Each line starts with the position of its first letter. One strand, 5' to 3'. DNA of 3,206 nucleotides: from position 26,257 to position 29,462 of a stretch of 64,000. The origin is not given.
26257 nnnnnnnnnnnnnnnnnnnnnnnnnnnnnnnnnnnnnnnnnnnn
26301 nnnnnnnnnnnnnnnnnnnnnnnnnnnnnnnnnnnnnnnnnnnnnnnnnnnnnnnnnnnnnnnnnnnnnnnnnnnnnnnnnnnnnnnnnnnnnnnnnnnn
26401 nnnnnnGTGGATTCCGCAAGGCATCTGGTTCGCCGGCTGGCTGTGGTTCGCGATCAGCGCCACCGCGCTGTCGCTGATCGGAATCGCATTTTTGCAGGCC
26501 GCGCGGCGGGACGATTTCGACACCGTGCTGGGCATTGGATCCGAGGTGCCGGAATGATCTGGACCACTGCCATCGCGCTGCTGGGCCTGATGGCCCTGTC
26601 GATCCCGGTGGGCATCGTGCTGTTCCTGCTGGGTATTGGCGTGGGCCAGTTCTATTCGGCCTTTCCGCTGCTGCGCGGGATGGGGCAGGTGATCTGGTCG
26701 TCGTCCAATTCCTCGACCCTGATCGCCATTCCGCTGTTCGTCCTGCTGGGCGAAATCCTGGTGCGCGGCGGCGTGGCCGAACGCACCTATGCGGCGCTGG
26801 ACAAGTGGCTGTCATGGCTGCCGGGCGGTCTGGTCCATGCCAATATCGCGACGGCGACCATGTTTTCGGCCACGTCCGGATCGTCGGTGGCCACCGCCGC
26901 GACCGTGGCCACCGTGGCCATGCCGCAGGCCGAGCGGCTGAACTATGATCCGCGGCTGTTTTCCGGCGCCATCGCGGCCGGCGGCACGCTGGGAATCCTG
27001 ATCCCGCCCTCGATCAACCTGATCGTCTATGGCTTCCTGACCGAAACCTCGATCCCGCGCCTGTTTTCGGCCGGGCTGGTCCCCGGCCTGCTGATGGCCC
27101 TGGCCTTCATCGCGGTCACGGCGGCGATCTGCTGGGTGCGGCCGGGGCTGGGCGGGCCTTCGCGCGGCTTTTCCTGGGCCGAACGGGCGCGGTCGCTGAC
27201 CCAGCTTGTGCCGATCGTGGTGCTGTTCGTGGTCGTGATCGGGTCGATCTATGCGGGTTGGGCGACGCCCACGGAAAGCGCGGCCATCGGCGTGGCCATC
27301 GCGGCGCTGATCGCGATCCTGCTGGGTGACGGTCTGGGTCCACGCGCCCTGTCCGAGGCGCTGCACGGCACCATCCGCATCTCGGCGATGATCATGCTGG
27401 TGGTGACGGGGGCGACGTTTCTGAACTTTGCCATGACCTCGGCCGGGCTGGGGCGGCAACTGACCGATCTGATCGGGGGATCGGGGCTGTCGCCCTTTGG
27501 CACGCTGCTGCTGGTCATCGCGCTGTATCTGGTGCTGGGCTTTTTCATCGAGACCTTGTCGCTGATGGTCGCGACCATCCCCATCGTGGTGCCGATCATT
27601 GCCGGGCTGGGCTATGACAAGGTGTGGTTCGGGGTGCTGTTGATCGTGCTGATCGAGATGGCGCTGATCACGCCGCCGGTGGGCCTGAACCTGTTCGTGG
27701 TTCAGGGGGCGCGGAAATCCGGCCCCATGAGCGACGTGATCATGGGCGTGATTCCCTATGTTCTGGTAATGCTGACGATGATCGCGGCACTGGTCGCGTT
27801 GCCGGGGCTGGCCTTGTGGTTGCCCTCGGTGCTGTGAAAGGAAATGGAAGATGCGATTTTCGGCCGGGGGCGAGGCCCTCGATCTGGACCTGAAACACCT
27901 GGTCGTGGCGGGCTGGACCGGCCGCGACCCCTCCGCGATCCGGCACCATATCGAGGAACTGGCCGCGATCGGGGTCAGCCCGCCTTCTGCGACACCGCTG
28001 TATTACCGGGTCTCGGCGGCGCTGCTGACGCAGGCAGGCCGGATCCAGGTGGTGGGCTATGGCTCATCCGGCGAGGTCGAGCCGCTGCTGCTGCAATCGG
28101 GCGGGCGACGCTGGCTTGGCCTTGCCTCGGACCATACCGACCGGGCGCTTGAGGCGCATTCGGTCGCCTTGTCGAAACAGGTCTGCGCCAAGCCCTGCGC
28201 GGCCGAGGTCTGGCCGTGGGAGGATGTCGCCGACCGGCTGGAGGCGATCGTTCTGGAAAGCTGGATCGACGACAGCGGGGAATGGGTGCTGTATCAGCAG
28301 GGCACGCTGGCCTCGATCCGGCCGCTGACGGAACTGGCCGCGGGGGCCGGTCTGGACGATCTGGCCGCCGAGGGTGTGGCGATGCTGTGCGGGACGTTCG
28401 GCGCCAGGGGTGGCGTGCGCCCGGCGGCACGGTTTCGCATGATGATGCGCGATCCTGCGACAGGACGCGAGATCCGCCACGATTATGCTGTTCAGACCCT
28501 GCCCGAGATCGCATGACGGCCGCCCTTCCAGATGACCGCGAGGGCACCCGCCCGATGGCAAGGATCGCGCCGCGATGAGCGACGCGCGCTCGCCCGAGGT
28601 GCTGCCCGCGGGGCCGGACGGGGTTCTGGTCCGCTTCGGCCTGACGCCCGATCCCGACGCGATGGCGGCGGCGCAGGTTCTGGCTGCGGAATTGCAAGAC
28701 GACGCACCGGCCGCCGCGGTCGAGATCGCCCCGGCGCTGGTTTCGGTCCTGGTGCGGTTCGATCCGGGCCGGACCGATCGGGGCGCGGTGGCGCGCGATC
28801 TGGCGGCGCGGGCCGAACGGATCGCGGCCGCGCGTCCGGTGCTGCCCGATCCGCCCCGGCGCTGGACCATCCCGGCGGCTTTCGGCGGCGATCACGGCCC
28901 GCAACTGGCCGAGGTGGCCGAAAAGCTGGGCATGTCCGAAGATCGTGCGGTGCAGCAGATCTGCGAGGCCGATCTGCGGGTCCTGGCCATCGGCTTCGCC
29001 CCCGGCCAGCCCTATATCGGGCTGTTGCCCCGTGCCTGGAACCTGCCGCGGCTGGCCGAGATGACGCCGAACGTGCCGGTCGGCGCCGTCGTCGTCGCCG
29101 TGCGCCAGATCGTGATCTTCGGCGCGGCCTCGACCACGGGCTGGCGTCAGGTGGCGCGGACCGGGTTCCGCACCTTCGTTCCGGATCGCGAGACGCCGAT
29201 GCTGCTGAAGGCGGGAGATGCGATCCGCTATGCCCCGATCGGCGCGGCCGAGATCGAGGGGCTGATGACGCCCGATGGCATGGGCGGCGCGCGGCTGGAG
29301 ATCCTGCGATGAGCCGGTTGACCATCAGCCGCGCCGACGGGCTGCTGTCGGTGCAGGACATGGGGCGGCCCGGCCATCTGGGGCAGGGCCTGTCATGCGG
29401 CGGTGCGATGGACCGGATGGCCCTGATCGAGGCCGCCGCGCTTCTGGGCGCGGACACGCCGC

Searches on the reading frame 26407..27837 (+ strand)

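Call 12: search_protein_families(library=pfam, proteins=[window:26407-27837:+], max_evalue=0.00001)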
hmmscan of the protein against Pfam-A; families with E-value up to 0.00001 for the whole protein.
window:26407-27837:+ (476 aa): 1 family
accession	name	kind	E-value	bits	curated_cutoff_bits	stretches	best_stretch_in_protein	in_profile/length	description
PF06808.19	DctM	-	9.4e-82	275.5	23.8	1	56-467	2-412/413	Tripartite ATP-independent periplasmic transporter, DctM component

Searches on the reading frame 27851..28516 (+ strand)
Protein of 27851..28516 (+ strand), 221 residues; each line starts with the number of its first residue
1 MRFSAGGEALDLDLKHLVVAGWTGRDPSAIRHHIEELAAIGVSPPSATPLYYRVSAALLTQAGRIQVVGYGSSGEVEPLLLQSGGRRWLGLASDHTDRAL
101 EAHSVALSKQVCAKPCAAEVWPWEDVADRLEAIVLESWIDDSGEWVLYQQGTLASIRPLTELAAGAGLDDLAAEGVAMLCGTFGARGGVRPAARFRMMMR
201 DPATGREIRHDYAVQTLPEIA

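Call 12: search_protein_families(library=pfam, proteins=[window:27851-28516:+], max_evalue=0.00001)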
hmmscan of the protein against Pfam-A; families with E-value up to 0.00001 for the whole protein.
window:27851-28516:+ (221 aa): 1 family
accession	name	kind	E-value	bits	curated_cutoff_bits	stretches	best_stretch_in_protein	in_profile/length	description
PF11010.13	DUF2848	-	1.1e-73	247.5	23.4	1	20-212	1-194/194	Protein of unknown function (DUF2848)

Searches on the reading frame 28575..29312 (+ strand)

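Call 12: search_protein_families(library=pfam, proteins=[window:28575-29312:+], max_evalue=0.00001)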
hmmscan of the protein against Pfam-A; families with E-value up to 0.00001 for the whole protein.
window:28575-29312:+ (245 aa): 1 family
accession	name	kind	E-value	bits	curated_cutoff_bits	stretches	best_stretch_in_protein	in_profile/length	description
PF02682.21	CT_C_D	-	2.8e-45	154.9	22.1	1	8-211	2-202/202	Carboxyltransferase domain, subdomain C and D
